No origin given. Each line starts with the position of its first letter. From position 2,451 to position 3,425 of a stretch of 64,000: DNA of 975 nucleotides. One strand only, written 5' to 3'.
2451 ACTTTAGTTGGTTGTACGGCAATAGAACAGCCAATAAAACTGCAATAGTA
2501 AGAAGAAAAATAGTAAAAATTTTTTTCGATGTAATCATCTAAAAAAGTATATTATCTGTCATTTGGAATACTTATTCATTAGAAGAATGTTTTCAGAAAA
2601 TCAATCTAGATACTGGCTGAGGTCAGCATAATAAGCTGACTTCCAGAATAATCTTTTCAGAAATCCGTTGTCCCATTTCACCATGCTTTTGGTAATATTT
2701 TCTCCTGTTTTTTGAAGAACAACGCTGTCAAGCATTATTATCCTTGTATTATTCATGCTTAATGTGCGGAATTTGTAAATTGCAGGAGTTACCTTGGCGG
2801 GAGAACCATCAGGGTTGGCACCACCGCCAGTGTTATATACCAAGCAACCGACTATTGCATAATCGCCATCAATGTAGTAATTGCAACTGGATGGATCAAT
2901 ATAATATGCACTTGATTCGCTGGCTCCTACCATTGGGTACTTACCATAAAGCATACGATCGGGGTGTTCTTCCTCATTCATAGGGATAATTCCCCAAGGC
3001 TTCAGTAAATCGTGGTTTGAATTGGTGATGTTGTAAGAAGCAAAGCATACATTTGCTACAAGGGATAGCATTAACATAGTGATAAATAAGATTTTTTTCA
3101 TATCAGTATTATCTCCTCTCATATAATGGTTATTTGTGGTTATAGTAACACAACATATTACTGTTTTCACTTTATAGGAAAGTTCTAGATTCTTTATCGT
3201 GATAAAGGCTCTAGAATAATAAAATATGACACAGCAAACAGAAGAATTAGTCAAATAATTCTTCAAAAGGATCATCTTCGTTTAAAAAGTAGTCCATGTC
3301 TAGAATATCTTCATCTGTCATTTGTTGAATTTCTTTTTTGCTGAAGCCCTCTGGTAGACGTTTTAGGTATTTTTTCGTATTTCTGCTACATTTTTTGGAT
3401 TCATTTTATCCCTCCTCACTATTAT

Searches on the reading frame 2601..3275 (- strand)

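Call 6: search_protein_families(library=pfam, proteins=[window:2601-3275:-], max_evalue=1)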
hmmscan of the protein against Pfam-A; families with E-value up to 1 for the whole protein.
window:2601-3275:- (224 aa): 0 families

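Call 33: search_protein_families(library=phrogs, proteins=[window:2601-3275:-], max_evalue=0.01)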
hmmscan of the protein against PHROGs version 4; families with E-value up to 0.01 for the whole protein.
window:2601-3275:- (224 aa): 0 families

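Call 34: search_protein_families(library=padloc, proteins=[window:2601-3275:-], max_evalue=0.01)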
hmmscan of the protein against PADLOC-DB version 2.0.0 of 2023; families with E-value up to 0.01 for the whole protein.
window:2601-3275:- (224 aa): 0 families

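Call 56: search_protein_families(library=ncbifam, proteins=[window:2601-3275:-], max_evalue=0.1)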
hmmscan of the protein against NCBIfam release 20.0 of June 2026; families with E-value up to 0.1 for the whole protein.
window:2601-3275:- (224 aa): 1 family
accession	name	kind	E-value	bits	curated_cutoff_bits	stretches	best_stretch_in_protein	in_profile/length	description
NF005166.0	PRK06638.2-1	equivalog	0.015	15.2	284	1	3-113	32-141/174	NADH-quinone oxidoreductase subunit J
